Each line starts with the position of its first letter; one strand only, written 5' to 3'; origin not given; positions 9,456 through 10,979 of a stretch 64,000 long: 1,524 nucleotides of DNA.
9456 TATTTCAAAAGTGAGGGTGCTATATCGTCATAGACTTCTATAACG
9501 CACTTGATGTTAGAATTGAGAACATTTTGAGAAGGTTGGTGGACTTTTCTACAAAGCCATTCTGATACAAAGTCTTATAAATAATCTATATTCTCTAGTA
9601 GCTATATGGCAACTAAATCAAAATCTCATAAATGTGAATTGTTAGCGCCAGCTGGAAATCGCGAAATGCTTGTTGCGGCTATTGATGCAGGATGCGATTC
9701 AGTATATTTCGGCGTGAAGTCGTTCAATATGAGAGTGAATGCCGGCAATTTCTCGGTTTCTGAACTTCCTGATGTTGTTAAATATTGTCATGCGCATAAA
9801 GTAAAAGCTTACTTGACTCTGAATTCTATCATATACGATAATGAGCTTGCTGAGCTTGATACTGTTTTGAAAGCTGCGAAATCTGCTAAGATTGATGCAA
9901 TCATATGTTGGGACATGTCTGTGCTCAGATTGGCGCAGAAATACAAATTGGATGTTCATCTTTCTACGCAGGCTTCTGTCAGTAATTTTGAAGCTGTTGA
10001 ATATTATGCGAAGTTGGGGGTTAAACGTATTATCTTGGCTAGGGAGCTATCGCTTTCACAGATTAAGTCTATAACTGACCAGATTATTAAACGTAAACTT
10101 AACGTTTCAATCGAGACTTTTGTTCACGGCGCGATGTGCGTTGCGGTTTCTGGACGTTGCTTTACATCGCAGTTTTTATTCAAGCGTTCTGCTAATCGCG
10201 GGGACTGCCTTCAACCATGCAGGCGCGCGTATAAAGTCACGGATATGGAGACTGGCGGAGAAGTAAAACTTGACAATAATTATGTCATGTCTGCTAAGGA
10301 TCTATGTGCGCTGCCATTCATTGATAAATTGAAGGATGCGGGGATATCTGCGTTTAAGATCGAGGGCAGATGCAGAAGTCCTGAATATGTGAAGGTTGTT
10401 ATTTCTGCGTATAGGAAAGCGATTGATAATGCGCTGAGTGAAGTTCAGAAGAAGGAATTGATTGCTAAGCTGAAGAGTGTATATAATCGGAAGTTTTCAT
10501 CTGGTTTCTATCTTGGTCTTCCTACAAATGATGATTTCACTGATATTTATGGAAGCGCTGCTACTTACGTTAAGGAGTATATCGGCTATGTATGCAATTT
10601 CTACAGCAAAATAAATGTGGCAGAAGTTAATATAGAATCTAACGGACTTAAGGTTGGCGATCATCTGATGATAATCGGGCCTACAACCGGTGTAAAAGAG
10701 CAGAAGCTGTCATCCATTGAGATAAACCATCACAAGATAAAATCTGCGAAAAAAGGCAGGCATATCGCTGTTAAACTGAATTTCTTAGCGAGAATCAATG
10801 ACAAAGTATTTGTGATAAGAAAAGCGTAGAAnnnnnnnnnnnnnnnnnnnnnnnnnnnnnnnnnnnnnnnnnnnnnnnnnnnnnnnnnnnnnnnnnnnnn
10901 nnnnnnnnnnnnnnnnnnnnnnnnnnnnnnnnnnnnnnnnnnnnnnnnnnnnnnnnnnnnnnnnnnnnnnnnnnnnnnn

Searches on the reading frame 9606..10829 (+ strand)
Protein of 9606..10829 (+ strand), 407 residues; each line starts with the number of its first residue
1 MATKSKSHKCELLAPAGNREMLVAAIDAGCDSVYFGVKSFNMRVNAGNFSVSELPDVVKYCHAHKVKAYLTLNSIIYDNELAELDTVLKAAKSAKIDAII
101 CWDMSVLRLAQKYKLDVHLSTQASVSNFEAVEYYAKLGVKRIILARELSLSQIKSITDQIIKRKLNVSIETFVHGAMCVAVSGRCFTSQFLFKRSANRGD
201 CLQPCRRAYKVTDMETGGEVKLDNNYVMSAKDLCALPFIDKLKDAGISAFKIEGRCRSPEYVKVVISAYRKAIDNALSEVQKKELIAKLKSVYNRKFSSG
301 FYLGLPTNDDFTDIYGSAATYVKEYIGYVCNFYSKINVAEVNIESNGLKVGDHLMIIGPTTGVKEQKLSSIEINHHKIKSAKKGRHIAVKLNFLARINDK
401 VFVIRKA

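Call 61: search_protein_families(library=ncbifam, proteins=[window:9606-10829:+], max_evalue=0.1)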
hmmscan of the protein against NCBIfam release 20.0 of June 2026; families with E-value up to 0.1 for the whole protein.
window:9606-10829:+ (407 aa): 4 families
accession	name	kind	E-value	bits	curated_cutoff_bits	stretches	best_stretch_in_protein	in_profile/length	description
NF011996.0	PRK15452.1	equivalog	9.9e-71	238.9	534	2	8-215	3-208/449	prephenate-dependent tRNA uridine(34) hydroxylase TrhP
NF047963.1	quinone_UbiU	equivalog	2.5e-54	184.7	440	2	11-210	2-202/331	ubiquinone anaerobic biosynthesis protein UbiU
NF047965.1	quinone_UbiV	equivalog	1.6e-18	67.3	275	1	65-304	61-287/292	ubiquinone anaerobic biosynthesis protein UbiV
NF011991.0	PRK15447.1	equivalog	5.4e-18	65.4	283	1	71-304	68-292/302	U32 family peptidase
